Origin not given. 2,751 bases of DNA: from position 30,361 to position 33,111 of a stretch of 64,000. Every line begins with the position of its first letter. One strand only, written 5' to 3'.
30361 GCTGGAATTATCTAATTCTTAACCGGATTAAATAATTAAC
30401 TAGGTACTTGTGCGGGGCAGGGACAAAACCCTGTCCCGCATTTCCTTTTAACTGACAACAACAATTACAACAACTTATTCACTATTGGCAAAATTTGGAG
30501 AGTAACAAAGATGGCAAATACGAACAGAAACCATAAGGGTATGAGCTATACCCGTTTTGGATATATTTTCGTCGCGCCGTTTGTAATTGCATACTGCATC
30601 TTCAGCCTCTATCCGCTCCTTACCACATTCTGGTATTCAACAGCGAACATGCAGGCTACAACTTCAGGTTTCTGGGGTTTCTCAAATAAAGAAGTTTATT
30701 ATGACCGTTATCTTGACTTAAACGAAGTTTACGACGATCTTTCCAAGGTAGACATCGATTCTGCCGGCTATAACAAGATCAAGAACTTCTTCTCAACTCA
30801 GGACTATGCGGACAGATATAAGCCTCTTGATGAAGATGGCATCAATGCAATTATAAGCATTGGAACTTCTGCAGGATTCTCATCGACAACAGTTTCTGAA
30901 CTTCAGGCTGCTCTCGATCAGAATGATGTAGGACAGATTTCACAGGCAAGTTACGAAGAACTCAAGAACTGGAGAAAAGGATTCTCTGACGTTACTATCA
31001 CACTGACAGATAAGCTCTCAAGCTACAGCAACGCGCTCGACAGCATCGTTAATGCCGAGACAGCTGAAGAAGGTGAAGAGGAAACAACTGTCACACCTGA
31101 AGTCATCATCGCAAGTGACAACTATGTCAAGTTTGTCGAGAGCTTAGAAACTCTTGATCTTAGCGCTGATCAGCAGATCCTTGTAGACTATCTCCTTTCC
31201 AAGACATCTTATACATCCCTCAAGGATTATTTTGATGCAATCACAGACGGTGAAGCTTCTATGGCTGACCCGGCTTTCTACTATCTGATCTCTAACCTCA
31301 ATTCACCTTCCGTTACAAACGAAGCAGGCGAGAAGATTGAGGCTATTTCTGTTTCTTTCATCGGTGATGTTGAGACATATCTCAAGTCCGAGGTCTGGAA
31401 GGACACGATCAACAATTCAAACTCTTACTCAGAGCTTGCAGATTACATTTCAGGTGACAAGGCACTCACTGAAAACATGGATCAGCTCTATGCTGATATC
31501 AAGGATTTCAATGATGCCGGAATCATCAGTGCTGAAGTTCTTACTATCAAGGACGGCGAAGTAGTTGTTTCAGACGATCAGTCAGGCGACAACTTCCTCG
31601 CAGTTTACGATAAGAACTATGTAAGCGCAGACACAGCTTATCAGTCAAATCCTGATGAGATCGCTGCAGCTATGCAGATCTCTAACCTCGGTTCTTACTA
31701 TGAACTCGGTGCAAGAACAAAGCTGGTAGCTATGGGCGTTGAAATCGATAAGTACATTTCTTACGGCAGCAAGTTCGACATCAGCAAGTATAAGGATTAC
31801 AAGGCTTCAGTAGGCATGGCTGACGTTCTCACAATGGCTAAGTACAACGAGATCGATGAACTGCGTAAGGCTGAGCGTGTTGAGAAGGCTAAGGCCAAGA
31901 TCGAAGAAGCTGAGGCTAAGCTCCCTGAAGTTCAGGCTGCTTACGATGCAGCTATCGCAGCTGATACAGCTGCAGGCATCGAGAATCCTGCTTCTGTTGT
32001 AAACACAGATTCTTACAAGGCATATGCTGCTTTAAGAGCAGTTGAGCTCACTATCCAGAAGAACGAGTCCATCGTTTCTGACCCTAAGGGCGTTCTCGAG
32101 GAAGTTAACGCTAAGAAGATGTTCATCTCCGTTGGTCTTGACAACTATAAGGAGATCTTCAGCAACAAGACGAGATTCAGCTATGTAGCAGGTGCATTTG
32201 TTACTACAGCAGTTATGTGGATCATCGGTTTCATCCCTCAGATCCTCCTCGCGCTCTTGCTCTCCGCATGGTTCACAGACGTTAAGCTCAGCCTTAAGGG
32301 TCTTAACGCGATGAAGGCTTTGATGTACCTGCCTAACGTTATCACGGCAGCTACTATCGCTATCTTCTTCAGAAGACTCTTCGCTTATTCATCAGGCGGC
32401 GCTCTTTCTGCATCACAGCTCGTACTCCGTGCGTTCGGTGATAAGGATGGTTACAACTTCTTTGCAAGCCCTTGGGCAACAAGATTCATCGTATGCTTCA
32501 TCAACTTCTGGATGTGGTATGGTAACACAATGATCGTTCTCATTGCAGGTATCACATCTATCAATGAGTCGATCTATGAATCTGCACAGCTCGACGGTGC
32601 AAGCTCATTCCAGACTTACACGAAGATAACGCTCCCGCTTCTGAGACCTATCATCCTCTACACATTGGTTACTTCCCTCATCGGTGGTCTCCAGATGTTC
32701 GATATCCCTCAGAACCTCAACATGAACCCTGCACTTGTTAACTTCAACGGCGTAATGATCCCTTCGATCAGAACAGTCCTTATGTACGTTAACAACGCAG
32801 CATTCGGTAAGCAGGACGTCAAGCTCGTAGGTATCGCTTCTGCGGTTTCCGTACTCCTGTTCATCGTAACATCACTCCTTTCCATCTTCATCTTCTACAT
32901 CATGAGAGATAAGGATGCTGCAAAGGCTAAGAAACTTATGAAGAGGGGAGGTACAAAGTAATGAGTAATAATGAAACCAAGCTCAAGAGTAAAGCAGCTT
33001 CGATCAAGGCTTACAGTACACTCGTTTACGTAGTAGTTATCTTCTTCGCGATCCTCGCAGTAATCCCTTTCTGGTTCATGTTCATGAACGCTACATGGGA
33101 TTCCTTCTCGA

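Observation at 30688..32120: MalF-type permease carrying a ~480-aa extracytoplasmic domain of unknown fold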

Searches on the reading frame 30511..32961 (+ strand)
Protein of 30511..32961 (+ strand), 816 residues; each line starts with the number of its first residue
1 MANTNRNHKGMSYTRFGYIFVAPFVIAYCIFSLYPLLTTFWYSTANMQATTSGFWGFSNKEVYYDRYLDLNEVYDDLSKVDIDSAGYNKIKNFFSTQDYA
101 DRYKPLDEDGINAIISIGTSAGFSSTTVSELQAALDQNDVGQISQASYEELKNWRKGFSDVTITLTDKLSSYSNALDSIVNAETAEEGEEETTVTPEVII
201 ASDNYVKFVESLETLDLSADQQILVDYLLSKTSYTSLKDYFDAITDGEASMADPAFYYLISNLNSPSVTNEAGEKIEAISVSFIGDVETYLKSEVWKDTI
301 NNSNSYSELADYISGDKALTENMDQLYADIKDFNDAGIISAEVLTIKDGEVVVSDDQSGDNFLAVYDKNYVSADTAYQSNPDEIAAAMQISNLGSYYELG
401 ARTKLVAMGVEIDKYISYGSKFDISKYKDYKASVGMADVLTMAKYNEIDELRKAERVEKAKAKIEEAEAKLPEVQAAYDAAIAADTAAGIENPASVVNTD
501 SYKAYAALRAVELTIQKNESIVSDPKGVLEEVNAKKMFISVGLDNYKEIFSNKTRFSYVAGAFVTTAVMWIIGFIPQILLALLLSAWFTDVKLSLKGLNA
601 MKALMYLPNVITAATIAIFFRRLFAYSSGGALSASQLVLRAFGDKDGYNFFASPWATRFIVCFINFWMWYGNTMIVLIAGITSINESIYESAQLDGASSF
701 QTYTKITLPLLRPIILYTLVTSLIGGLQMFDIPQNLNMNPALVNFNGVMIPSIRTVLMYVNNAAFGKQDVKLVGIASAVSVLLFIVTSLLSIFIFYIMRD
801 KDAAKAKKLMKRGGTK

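Call 3: search_protein_families(library=pfam, proteins=[window:30511-32961:+], max_evalue=0.01)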
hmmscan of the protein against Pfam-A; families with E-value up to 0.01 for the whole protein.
window:30511-32961:+ (816 aa): 1 family
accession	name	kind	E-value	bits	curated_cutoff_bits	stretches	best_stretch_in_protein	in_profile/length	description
PF00528.27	BPD_transp_1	-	1.4e-09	38.4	26.4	1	568-795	23-171/184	Binding-protein-dependent transport system inner membrane component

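Call 4: search_protein_families(library=ncbifam, proteins=[window:30511-32961:+], max_evalue=0.01)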
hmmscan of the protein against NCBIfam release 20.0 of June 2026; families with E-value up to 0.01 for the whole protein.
window:30511-32961:+ (816 aa): 7 families
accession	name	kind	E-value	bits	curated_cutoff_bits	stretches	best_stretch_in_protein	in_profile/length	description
NF008232.0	PRK10999.1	equivalog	2.4e-18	66.2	392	1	537-794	261-511/520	maltose ABC transporter permease MalF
NF007852.0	PRK10561.1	equivalog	5.5e-14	52.7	335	1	541-796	54-287/295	sn-glycerol-3-phosphate ABC transporter permease UgpA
NF040931.1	ABC_arch_GlcT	equivalog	7.2e-10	39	360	1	540-787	36-260/278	glucose ABC transporter permease GlcT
NF008231.0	PRK10998.1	equivalog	2.7e-05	23.9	261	1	681-729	181-229/296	maltose ABC transporter permease MalG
NF040932.1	ABC_arch_GlcU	equivalog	3.1e-05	23.7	340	1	660-786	137-255/272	glucose ABC transporter permease GlcU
TIGR01581.1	Mo_ABC_porter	hypoth_equivalog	0.0015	18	210.3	1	666-730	111-175/225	ABC transporter permease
TIGR02141.1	modB_ABC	equivalog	0.0083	15.8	182.6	1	680-722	102-144/208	molybdate ABC transporter permease subunit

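Call 6: search_solved_structures(query=window:30511-32958:+, max_evalue=1, show_alignments=1)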
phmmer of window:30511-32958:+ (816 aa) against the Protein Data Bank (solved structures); distinct sequences matched with E-value up to 1: 9.
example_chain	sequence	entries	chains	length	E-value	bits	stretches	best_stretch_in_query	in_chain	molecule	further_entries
3fh6_F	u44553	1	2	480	1.7e-13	53.5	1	537-793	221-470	Maltose transport system permease protein malF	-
2r6g_F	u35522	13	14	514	2.1e-13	53.2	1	537-793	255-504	Maltose transport system permease protein malF | Maltose transporter subunit; membrane component of ABC superfamily | Maltose/maltodextrin transport system perm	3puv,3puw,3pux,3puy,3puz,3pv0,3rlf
9nxc_H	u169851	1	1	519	2.1e-13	53.2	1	537-793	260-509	Maltose/maltodextrin transport system permease protein MalF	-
4tqu_M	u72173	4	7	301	5.3e-13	51.9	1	541-723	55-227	AlgM1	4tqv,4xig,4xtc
8ja7_A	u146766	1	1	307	1.7e-05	27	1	541-795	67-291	Trehalose transport system permease protein SugA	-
7cad_A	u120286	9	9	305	0.0004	22.5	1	542-795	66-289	ABC sugar transporter, permease component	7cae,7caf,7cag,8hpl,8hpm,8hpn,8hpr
9bcr_I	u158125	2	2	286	0.098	14.6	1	682-729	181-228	Maltose/maltodextrin transport system permease protein MalG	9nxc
2r6g_G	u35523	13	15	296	0.1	14.5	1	682-729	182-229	Maltose transport system permease protein malG | Maltose transporter subunit; membrane component of ABC superfamily | Binding-protein-dependent transport system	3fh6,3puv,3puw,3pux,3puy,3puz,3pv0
4tqu_N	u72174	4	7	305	0.72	11.7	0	677-717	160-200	AlgM2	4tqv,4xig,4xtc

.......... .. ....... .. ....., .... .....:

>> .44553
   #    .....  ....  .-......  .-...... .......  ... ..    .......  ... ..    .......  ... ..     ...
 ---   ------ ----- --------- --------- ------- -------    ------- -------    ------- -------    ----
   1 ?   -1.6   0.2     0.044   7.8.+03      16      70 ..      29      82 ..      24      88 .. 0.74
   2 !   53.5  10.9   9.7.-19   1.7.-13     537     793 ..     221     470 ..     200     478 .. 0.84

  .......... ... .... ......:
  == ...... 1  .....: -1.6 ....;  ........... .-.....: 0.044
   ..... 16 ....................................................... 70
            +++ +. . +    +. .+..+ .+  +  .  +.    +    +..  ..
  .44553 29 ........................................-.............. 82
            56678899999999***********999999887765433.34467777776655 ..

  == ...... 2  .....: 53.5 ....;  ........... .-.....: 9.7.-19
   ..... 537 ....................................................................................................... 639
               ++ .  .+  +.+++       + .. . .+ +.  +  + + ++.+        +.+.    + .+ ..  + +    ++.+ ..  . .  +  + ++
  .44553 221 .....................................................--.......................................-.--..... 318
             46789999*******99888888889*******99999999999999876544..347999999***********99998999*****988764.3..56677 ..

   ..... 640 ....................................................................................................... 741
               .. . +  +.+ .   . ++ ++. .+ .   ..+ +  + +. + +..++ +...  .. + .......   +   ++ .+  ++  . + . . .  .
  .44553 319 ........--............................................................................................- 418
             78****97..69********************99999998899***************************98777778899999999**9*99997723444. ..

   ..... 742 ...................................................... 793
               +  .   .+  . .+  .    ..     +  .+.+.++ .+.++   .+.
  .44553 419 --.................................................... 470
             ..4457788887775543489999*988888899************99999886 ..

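Call 19: predict_structure(alignment_id=A1)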
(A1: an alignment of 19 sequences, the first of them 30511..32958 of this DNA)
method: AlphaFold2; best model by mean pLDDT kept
length: 816 residues; sequences in the alignment: 19
mean_pLDDT: 67.8   pTM: 0.44
mean pLDDT of the five models: 67.8, 67.4, 64.9, 64.4, 63.1
residues with pLDDT >= 90: 162; 70-90: 290; 50-70: 81; < 50: 283
segments of 3 or more residues with pLDDT < 50: 1-35, 184-191, 558-644, 651-775, 795-803, 813-816
pLDDT, mean of each block of 10 residues (from residue 1): 31 39 42 48 50 59 85 85 90 89 84 89 92 91 92 84 84 87 48 80 92 86 92 91 90 92 89 86 92 88 86 77 91 91 87 77 89 80 85 86 88 85 86 90 90 90 92 90 82 66 80 83 79 59 54 49 45 43 42 37 44 48 45 45 48 45 47 43 36 38 36 35 28 30 35 35 38 49 53 48 50 42
secondary structure, 60 per line:
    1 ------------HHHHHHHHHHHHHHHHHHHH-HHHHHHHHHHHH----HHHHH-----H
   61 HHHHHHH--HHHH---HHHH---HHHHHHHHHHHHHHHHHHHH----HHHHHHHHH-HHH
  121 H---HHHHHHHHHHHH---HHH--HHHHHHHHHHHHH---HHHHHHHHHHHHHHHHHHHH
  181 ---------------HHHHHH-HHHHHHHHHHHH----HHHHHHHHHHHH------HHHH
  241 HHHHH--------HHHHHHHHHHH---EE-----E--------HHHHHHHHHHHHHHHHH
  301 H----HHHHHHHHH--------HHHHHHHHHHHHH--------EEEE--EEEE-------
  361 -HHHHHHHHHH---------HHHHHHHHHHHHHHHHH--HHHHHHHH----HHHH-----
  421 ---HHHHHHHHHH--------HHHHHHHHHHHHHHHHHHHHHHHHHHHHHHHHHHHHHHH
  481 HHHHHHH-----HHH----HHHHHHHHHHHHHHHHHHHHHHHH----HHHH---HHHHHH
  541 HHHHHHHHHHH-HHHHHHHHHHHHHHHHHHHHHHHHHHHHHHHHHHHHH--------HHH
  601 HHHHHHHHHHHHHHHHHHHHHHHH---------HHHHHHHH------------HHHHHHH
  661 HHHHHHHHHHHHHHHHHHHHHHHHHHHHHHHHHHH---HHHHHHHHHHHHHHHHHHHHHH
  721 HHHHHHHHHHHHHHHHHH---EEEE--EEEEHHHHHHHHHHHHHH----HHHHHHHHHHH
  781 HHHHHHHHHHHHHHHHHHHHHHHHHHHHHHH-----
elements in order (helices of 4 or more, strands of 3 or more residues): H13-32 H34-45 H50-54 H60-67 H70-73 H77-80 H84-103 H108-116 H118-121 H125-136 H145-157 H161-180 H196-201 H203-214 H219-230 H237-245 H254-264 H284-301 H306-314 H323-335 E344-347 E350-353 H362-371 H381-397 H400-407 H412-415 H424-433 H442-487 H500-523 H528-531 H535-551 H553-589 H598-624 H634-641 H654-695 H699-738 E742-745 E748-751 H752-765 H770-811

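Call 23: fold_search(model_id=the predicted structure, library=pdb)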
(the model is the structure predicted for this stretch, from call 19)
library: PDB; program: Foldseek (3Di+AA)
matches with E <= 10: 130; with E <= 0.001: 0
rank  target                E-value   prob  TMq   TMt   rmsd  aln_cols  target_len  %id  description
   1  4jbw_F                5.8e-02  1.00  0.14  0.21  14.8       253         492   22  Crystal structure of E. coli maltose transporter MalFGK2 in complex with its regulatory protein EIIAglc (released 2013-06-12)
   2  8snb_8D               3.8e-01  0.12  0.07  0.12  41.4       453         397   13  atomic model of sea urchin sperm doublet microtubule (48-nm periodicity) (released 2023-06-28)
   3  7ung_D1               7.3e-01  0.08  0.06  0.11  39.7       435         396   11  48-nm repeat of the human respiratory doublet microtubule (released 2022-10-05)
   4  8iyj_T1               7.9e-01  0.08  0.07  0.12  43.2       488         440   12  Cryo-EM structure of the 48-nm repeat doublet microtubule from mouse sperm (released 2023-07-05)
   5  8iyj_U0               8.6e-01  0.08  0.06  0.12  37.7       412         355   11  Cryo-EM structure of the 48-nm repeat doublet microtubule from mouse sperm (released 2023-07-05)
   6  7ung_D2               8.6e-01  0.07  0.06  0.10  39.8       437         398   12  48-nm repeat of the human respiratory doublet microtubule (released 2022-10-05)
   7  9o8f_C                1.1e+00  0.03  0.08  0.06  36.2       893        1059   10  Cryo-EM structure of primidone-bound rabbit TRPM3 having 2 resting and 2 activated subunits (para position) at 18 degr (released 2025-12-17)
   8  9o80_B                1.1e+00  0.04  0.08  0.07  37.9       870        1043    8  Cryo-EM structure of apo rabbit TRPM3 having 3 resting and 1 activated subunits at 37 degrees Celsius (released 2025-12-17)
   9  8snb_8J               1.2e+00  0.08  0.07  0.12  37.4       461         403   12  atomic model of sea urchin sperm doublet microtubule (48-nm periodicity) (released 2023-06-28)
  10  8iyj_U6               1.3e+00  0.04  0.05  0.08  39.1       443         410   11  Cryo-EM structure of the 48-nm repeat doublet microtubule from mouse sperm (released 2023-07-05)
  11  9cpc_3F               1.4e+00  0.05  0.05  0.09  38.6       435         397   12  Atomic model of porcine brain ventricles cilia doublet microtubule (48-nm periodicity) (released 2024-10-23)
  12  4igg_A                1.4e+00  0.02  0.06  0.07  39.3       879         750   12  Full-length human alpha-catenin crystal structure (released 2012-12-26)
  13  9cpc_3U               1.6e+00  0.06  0.07  0.12  39.8       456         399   10  Atomic model of porcine brain ventricles cilia doublet microtubule (48-nm periodicity) (released 2024-10-23)
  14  7ung_B3               1.6e+00  0.06  0.07  0.13  37.4       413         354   10  48-nm repeat of the human respiratory doublet microtubule (released 2022-10-05)
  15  8iyj_T3               1.6e+00  0.04  0.06  0.10  58.4       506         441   12  Cryo-EM structure of the 48-nm repeat doublet microtubule from mouse sperm (released 2023-07-05)
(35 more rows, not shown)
